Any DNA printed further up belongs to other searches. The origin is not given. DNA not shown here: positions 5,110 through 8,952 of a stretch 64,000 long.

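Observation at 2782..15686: Partner-switching toolkit with no sigma factor, split around a TonB receptor, a receptor Ser/Thr kinase and a secreted protein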

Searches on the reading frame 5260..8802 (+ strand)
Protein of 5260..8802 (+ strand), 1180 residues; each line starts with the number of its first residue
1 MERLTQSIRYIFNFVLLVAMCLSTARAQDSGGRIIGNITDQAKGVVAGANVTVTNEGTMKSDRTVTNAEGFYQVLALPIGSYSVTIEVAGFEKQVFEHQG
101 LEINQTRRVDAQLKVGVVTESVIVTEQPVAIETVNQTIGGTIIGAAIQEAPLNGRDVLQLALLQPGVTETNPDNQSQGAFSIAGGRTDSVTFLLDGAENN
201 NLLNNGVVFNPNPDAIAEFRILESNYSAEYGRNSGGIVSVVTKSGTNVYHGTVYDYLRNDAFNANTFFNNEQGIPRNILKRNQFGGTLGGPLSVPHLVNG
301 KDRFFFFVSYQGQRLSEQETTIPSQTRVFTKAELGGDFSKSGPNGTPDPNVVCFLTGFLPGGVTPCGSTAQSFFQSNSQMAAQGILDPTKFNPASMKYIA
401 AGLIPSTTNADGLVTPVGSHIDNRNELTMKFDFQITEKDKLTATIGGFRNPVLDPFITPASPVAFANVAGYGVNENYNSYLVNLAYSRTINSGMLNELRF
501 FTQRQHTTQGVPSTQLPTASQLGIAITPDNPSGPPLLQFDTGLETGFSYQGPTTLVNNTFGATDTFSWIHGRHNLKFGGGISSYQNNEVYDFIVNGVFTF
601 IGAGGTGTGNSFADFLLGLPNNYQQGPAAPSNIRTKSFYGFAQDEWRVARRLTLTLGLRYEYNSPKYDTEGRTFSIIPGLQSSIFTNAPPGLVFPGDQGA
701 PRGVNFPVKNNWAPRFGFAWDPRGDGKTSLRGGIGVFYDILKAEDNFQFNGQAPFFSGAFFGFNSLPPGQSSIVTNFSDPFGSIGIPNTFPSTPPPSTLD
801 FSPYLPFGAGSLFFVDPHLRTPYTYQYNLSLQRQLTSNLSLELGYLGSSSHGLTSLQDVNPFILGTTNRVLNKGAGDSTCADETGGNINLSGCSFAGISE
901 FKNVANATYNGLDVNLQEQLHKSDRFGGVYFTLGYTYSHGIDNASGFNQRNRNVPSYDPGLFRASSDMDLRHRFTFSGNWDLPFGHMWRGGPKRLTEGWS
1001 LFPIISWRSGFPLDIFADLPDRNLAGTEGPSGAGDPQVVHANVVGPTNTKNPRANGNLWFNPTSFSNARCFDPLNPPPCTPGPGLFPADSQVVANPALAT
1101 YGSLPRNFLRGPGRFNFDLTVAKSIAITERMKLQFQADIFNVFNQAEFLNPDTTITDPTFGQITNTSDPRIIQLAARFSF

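Call 3: search_protein_families(library=pfam, proteins=[window:5260-8802:+], max_evalue=0.01)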
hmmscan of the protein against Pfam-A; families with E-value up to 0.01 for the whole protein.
window:5260-8802:+ (1180 aa): 6 families
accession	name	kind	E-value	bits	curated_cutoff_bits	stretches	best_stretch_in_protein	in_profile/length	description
PF25183.1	OMP_b-brl_4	-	2.9e-187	625.2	30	1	241-1173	1-838/838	Outer membrane beta barrel domain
PF13620.12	CarboxypepD_reg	-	2.4e-16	60.3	32.3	1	34-114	2-82/82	Carboxypeptidase regulatory-like domain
PF07715.20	Plug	-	8.4e-07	29.9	23.9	1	154-236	22-105/107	TonB-dependent Receptor Plug Domain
PF13715.12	CarbopepD_reg_2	-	7.8e-06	26.3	32.2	1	35-114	2-77/88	CarboxypepD_reg-like domain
PF17210.9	SdrD_B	-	0.00065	20.3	29.7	1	39-90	17-69/112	SdrD B-like domain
PF00593.30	TonB_dep_Rec_b-barrel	-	0.00078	19.8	27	1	540-980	60-377/436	TonB dependent receptor-like, beta-barrel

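Call 66: search_protein_families(library=ncbifam, proteins=[window:5260-8802:+], max_evalue=0.00001)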
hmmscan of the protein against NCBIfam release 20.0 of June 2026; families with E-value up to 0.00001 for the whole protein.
window:5260-8802:+ (1180 aa): 0 families
